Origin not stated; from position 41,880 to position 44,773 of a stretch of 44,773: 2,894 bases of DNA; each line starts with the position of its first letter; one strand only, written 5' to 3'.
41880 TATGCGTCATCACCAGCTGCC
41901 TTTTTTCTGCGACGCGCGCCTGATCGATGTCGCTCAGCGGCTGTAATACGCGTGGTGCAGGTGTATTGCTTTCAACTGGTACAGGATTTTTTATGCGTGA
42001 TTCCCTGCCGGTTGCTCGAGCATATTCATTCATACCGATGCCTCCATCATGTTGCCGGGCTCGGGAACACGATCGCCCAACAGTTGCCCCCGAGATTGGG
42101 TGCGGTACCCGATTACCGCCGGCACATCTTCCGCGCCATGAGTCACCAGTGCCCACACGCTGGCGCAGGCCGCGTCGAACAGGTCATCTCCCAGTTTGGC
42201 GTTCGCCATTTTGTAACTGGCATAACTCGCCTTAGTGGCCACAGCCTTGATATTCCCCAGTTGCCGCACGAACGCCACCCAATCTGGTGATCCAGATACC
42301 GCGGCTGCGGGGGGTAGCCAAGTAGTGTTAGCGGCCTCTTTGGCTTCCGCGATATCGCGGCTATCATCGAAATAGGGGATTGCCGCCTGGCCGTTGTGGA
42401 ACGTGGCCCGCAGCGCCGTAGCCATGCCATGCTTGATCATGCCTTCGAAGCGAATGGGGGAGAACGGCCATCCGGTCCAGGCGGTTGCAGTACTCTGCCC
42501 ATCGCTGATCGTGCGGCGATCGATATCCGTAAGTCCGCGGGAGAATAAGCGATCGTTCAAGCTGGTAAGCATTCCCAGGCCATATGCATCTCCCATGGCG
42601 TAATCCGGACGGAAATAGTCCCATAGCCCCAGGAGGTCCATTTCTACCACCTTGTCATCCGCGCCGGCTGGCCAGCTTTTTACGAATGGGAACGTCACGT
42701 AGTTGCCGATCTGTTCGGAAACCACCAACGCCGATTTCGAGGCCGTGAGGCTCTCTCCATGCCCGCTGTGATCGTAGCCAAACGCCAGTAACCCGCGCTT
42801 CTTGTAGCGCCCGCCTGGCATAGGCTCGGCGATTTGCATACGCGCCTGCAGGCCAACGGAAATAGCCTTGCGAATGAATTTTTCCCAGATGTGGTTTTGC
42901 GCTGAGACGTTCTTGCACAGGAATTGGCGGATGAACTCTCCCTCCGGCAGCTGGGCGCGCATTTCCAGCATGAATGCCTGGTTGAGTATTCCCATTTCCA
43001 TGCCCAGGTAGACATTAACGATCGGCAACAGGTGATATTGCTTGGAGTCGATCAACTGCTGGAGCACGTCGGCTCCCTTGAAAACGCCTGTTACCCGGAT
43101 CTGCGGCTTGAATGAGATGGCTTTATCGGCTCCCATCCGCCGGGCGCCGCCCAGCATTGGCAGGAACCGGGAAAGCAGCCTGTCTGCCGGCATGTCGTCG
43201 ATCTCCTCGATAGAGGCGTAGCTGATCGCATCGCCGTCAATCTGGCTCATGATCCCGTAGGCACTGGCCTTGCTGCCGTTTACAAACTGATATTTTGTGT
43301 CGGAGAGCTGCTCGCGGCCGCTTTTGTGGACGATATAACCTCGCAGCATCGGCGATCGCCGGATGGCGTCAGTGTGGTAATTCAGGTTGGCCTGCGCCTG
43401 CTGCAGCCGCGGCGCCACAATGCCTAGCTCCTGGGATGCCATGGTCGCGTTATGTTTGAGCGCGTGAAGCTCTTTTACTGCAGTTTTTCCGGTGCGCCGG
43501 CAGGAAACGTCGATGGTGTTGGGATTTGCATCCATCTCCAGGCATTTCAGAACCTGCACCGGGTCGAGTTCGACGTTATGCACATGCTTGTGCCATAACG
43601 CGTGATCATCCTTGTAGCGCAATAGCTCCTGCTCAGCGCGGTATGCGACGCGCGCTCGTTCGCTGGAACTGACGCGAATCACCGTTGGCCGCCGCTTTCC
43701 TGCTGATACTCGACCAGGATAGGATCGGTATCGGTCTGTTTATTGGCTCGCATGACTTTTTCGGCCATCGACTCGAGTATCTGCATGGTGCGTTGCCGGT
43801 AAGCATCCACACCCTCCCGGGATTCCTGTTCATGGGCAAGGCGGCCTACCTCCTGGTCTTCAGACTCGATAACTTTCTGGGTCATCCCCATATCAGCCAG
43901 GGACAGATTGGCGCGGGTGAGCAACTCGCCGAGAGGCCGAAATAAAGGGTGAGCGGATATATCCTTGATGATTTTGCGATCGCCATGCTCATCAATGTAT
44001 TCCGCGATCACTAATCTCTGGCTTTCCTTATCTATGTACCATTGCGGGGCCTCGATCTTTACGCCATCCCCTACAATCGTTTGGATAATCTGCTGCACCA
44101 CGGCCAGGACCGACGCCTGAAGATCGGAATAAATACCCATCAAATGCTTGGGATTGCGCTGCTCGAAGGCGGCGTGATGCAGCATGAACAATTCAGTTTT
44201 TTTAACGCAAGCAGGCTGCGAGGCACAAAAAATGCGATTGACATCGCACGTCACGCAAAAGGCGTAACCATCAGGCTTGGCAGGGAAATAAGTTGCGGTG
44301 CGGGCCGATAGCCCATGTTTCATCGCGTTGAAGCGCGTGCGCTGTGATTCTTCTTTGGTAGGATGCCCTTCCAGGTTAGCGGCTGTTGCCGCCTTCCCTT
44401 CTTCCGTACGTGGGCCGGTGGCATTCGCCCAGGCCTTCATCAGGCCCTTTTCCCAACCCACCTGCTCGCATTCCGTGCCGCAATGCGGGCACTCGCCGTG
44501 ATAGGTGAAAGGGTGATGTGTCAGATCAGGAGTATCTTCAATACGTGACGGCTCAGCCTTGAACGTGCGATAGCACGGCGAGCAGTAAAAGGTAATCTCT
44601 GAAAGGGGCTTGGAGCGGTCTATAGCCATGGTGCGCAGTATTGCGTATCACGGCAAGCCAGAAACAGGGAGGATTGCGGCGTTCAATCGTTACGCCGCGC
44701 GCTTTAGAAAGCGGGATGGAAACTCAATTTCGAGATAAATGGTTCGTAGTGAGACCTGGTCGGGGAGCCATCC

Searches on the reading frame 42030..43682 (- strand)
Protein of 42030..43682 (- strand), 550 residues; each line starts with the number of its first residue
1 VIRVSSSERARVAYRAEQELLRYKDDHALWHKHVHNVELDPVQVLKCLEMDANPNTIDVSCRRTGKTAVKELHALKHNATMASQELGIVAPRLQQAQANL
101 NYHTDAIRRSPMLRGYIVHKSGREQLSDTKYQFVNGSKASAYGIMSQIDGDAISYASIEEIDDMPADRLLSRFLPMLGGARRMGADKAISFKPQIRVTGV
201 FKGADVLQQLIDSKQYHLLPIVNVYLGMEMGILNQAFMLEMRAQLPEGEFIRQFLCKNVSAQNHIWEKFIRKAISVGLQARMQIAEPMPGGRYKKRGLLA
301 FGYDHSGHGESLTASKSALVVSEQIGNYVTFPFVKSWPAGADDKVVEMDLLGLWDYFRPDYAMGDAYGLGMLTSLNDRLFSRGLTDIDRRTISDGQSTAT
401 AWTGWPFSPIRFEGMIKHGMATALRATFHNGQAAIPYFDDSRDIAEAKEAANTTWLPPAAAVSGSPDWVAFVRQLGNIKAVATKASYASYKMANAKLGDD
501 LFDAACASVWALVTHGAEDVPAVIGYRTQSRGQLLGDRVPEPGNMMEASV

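Call 9: search_protein_families(library=pfam, proteins=[window:42030-43682:-], max_evalue=0.01)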
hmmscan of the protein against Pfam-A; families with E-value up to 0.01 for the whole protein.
window:42030-43682:- (550 aa): 0 families

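Call 21: search_protein_families(library=phrogs, proteins=[window:42030-43682:-], max_evalue=0.01)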
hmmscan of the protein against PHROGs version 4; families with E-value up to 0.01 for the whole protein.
window:42030-43682:- (550 aa): 0 families

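Call 83: search_solved_structures(query=window:42030-43682:-, max_evalue=1)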
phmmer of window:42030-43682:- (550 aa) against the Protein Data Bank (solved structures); distinct sequences matched with E-value up to 1: 0.

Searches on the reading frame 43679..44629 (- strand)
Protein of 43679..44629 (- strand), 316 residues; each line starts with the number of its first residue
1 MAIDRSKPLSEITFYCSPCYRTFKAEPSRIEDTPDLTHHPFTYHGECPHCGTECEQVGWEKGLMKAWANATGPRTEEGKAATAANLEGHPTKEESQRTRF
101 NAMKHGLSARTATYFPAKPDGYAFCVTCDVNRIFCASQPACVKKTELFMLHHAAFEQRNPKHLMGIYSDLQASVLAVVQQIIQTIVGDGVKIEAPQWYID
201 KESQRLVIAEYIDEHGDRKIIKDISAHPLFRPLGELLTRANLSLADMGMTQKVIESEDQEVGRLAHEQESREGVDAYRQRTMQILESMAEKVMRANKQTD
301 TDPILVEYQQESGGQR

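Call 9: search_protein_families(library=pfam, proteins=[window:43679-44629:-], max_evalue=0.01)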
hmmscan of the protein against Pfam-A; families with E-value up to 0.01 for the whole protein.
window:43679-44629:- (316 aa): 0 families

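Call 21: search_protein_families(library=phrogs, proteins=[window:43679-44629:-], max_evalue=0.01)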
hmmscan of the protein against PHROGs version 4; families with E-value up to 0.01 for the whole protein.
window:43679-44629:- (316 aa): 0 families

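Call 26: search_protein_families(library=pfam, proteins=[window:43679-44629:-], max_evalue=10)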
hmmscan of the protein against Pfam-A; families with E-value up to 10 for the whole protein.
window:43679-44629:- (316 aa): 0 families

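Call 84: search_solved_structures(query=window:43679-44629:-, max_evalue=1)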
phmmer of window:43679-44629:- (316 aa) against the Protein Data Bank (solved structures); distinct sequences matched with E-value up to 1: 1.
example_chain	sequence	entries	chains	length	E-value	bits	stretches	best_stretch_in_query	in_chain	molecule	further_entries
2m0d_A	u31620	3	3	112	0.077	15.5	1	14-90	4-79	Zinc finger and BTB domain-containing protein 17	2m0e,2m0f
